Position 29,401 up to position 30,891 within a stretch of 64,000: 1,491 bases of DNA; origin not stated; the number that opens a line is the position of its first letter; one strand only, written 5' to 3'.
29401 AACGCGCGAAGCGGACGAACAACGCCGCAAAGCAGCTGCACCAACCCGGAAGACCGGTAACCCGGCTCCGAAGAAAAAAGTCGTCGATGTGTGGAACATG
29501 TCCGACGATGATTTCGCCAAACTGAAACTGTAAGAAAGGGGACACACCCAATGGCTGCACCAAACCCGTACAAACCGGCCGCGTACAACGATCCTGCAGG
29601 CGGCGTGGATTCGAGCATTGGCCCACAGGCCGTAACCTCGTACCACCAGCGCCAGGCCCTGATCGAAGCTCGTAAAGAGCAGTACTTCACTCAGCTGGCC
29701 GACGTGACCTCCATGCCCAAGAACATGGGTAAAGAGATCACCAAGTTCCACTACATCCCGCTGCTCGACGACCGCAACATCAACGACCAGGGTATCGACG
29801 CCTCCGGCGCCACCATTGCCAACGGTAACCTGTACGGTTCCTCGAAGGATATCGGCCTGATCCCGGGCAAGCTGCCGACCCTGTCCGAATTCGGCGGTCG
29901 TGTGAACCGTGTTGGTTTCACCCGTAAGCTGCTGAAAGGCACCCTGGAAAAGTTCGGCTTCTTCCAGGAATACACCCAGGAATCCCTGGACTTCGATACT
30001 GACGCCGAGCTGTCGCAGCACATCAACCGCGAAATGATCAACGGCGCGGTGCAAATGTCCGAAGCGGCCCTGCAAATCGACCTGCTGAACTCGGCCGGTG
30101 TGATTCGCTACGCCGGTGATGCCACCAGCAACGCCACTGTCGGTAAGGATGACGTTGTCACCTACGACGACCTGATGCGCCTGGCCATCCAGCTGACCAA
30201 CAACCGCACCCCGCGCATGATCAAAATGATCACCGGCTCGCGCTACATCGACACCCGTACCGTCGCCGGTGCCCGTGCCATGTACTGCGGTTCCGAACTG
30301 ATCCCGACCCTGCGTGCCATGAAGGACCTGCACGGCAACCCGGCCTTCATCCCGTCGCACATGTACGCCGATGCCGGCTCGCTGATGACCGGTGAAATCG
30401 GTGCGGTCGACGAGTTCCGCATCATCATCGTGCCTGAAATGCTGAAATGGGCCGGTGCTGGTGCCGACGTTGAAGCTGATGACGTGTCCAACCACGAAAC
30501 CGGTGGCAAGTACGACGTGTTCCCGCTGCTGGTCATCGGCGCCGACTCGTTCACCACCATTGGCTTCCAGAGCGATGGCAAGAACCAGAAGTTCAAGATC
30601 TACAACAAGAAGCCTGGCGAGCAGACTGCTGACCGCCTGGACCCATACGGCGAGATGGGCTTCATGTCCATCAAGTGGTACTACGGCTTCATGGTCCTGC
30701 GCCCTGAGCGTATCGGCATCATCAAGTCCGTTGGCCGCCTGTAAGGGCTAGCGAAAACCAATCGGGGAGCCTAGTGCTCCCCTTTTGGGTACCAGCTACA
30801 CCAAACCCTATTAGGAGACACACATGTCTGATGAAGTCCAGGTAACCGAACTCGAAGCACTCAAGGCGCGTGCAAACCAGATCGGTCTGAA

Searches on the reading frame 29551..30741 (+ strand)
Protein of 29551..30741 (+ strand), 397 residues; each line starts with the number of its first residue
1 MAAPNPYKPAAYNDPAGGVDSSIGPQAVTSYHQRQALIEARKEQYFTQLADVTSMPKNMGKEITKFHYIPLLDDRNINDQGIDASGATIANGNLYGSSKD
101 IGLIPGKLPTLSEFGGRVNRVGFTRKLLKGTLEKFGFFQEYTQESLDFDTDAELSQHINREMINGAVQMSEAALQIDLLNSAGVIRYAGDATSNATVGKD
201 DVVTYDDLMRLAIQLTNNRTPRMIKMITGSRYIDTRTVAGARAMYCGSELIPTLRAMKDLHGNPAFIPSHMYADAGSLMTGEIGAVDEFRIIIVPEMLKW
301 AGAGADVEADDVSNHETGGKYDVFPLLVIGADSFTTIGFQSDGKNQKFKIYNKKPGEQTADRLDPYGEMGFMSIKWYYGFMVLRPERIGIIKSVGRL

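Call 65: search_protein_families(library=phrogs, proteins=[window:29551-30741:+], max_evalue=0.00001)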
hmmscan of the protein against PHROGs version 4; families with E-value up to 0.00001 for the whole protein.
window:29551-30741:+ (397 aa): 1 family
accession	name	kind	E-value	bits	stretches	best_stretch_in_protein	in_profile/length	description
phrog_1357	-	head and packaging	6.1e-138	460.6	1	6-395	6-346/356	major head protein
